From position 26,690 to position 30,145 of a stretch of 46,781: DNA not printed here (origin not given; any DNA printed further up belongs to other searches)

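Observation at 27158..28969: Large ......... intein splitting the Walker A P-loop of SRP54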

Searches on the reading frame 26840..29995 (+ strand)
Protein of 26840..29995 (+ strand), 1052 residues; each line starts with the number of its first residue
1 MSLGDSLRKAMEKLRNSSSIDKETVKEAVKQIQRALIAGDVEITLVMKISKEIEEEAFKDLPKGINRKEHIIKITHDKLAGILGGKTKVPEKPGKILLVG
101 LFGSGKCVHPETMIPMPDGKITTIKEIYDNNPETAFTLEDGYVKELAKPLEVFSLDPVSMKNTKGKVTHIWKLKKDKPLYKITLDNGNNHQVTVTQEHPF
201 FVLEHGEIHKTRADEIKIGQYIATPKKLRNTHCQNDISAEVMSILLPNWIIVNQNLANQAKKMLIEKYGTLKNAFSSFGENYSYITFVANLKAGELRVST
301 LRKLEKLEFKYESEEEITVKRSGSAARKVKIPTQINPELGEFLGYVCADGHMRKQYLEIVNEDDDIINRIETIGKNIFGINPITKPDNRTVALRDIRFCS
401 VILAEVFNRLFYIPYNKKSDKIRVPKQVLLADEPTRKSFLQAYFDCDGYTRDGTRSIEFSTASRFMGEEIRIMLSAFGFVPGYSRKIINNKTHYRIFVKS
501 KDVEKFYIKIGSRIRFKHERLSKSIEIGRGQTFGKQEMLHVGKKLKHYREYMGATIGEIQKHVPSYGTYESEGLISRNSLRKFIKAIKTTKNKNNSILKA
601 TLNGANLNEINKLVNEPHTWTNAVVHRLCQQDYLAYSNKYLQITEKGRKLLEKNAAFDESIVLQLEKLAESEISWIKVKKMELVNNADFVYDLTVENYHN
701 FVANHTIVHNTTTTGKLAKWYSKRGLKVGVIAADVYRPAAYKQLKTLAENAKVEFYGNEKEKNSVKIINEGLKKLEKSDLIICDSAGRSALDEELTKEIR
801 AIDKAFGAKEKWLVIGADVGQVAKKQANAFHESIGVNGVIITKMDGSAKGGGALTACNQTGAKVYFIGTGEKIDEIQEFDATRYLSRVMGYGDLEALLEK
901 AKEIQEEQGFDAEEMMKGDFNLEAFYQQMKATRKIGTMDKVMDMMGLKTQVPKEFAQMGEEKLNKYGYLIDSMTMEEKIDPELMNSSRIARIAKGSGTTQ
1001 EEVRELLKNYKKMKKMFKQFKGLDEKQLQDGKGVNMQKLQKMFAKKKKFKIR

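Call 4: search_protein_families(library=pfam, proteins=[window:26840-29995:+], max_evalue=0.1)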
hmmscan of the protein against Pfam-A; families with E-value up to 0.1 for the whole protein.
window:26840-29995:+ (1052 aa): 7 families
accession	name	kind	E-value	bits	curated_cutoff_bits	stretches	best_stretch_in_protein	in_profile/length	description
PF00448.28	SRP54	-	1e-54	185.6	22.7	1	711-889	15-195/196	SRP54-type protein, GTPase domain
PF14890.11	Intein_splicing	-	1.5e-32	113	35.8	1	114-710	1-155/155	Intein splicing domain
PF02978.25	SRP_SPB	-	1.7e-25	89.6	27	1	920-1017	2-91/91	Signal peptide binding domain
PF14528.11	LAGLIDADG_3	-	2.5e-13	50.5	22.5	1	437-511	4-82/82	LAGLIDADG-like domain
PF02881.24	SRP54_N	-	2.6e-13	50.4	22.4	1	3-79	1-75/75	SRP54-type protein, helical bundle domain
PF01656.29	CbiA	-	0.034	14.5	25.4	0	711-852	13-91/125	CobQ/CobB/MinD/ParA nucleotide binding domain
PF14947.12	HTH_45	-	0.039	14.4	25.5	1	596-658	10-73/77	Winged helix-turn-helix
